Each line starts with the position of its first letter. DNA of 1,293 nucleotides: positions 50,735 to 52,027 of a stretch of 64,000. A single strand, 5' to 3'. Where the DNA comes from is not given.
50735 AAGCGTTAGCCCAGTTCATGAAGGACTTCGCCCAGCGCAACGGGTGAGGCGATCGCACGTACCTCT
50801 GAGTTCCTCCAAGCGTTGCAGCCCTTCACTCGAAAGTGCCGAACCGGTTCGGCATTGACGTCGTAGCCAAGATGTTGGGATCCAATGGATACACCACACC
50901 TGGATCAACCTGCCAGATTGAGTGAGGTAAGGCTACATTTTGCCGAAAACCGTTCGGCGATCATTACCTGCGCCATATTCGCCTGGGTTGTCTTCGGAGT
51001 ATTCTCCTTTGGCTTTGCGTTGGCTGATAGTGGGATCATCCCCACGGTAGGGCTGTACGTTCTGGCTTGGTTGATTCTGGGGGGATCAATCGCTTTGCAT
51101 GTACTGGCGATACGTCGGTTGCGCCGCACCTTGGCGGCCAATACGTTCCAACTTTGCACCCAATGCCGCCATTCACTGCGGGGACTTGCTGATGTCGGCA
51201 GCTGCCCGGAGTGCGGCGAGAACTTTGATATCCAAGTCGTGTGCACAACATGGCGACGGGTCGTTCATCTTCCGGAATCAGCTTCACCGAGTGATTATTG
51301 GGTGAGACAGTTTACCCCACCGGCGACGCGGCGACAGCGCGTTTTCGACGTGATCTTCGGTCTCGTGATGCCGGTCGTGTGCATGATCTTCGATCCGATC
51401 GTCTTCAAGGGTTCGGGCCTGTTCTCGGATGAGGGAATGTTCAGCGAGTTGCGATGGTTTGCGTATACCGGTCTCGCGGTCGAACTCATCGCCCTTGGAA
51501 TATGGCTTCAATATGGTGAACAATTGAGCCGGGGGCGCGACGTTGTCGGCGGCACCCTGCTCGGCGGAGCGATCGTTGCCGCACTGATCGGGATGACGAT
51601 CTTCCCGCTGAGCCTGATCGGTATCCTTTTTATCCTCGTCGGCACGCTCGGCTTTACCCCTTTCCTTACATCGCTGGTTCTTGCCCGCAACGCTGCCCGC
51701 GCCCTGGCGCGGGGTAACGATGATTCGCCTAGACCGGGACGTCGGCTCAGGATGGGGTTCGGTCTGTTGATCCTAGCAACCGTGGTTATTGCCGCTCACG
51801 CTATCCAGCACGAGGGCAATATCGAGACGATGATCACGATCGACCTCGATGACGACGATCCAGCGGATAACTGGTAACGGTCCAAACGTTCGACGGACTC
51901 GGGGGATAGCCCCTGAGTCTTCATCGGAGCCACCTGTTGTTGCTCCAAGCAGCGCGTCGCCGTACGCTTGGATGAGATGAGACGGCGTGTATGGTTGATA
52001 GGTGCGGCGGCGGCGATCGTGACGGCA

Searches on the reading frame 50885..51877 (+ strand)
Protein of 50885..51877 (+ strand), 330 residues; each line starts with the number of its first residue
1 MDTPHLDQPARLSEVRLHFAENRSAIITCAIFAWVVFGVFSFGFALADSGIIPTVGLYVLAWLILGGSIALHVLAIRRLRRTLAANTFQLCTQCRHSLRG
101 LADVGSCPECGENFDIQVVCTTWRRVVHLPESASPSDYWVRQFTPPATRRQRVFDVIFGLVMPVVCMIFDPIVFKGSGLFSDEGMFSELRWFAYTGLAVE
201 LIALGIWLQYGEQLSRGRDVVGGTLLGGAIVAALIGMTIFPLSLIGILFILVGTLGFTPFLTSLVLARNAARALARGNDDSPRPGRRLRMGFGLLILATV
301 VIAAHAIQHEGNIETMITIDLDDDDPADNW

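Call 98: search_protein_families(library=pfam, proteins=[window:50885-51877:+], max_evalue=0.01)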
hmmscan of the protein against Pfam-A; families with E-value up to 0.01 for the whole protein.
window:50885-51877:+ (330 aa): 1 family
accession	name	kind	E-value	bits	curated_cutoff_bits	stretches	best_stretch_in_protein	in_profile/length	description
PF18912.6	DZR_2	-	0.0074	16.5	27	0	84-121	17-53/56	Double zinc ribbon domain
